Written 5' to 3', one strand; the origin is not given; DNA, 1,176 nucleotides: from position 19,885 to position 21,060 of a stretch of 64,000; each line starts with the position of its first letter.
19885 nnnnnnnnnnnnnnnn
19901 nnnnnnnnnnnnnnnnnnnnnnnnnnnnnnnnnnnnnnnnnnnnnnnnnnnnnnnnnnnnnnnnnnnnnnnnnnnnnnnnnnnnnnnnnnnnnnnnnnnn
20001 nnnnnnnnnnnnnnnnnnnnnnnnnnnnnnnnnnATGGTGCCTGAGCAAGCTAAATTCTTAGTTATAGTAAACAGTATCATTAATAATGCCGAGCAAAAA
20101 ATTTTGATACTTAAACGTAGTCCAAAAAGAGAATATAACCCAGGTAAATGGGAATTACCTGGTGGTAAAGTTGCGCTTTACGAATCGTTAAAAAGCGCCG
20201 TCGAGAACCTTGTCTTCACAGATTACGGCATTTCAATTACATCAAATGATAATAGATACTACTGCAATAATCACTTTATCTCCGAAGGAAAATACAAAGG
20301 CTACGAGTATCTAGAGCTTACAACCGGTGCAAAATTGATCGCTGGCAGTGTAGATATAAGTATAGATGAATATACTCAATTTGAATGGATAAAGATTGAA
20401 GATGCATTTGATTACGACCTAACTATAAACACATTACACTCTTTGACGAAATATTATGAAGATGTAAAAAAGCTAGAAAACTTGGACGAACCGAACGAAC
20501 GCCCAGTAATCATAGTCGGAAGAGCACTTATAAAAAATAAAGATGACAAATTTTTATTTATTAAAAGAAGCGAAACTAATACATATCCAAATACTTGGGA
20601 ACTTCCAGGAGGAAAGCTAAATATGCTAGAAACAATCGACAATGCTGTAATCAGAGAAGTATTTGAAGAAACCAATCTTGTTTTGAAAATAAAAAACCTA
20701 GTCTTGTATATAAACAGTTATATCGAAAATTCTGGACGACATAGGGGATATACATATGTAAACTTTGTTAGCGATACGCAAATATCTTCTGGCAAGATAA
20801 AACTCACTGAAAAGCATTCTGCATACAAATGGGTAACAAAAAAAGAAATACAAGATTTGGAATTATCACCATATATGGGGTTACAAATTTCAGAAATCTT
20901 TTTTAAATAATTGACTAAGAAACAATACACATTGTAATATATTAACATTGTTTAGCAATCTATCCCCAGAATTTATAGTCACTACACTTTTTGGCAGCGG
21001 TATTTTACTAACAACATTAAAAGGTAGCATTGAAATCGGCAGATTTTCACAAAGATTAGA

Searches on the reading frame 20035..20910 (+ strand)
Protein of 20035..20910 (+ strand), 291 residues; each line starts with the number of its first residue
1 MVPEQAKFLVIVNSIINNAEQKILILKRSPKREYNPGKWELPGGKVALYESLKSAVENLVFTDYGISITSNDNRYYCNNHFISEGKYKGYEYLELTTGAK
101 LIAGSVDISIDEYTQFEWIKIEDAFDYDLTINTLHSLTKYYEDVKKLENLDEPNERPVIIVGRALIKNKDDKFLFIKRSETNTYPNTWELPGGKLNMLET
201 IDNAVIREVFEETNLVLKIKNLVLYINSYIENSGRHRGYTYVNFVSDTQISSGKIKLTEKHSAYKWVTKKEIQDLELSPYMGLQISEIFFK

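Call 106: search_protein_families(library=pfam, proteins=[window:20035-20910:+], max_evalue=0.001)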
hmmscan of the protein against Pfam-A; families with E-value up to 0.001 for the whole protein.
window:20035-20910:+ (291 aa): 2 families
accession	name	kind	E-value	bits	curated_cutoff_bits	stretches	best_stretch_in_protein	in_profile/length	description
PF00293.34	NUDIX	-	1.9e-22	80.1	21.1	2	164-276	8-122/134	NUDIX domain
PF14815.12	NUDIX_4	-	3e-12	46.8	35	1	164-279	3-105/113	NUDIX domain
